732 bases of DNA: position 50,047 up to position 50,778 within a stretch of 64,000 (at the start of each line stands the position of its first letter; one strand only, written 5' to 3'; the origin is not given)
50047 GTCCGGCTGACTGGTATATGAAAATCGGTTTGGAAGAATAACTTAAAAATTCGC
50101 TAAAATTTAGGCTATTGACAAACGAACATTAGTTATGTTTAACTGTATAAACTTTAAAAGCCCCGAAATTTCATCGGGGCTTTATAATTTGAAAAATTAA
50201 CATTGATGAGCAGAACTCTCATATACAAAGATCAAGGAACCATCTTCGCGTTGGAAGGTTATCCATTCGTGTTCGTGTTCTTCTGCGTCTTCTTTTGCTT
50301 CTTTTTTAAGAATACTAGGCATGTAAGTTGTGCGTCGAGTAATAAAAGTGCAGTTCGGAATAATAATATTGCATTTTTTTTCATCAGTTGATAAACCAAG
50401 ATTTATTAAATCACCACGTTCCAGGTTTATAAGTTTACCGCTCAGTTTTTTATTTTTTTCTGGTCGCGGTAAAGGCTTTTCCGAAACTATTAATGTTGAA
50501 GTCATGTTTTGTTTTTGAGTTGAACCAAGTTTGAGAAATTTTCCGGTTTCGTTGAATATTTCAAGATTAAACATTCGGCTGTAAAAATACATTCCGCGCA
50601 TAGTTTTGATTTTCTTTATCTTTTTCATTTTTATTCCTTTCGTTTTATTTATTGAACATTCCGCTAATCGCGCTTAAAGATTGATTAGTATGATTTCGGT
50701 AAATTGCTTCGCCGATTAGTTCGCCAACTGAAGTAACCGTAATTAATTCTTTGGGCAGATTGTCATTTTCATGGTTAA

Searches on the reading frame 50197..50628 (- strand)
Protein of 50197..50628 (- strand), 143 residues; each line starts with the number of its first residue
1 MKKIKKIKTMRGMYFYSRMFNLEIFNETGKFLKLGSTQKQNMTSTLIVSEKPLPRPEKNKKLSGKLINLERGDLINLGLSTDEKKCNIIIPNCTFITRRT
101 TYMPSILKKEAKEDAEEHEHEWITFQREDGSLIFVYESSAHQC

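Call 9: search_protein_families(library=pfam, proteins=[window:50197-50628:-], max_evalue=1)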
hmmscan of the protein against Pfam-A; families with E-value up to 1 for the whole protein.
window:50197-50628:- (143 aa): 1 family
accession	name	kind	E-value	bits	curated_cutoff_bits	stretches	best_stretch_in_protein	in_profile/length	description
PF08982.17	AtaL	-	0.097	12.8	27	1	85-138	41-87/143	Acetylaranotin biosynthesis cluster protein L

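Call 14: search_protein_families(library=phrogs, proteins=[window:50197-50628:-], max_evalue=1)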
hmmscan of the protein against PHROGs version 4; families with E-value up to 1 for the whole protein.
window:50197-50628:- (143 aa): 0 families

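Call 15: search_protein_families(library=padloc, proteins=[window:50197-50628:-], max_evalue=1)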
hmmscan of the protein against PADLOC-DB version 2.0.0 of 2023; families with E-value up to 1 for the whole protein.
window:50197-50628:- (143 aa): 0 families

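Call 16: search_protein_families(library=ncbifam, proteins=[window:50197-50628:-], max_evalue=1)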
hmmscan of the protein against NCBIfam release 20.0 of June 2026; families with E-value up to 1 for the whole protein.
window:50197-50628:- (143 aa): 0 families
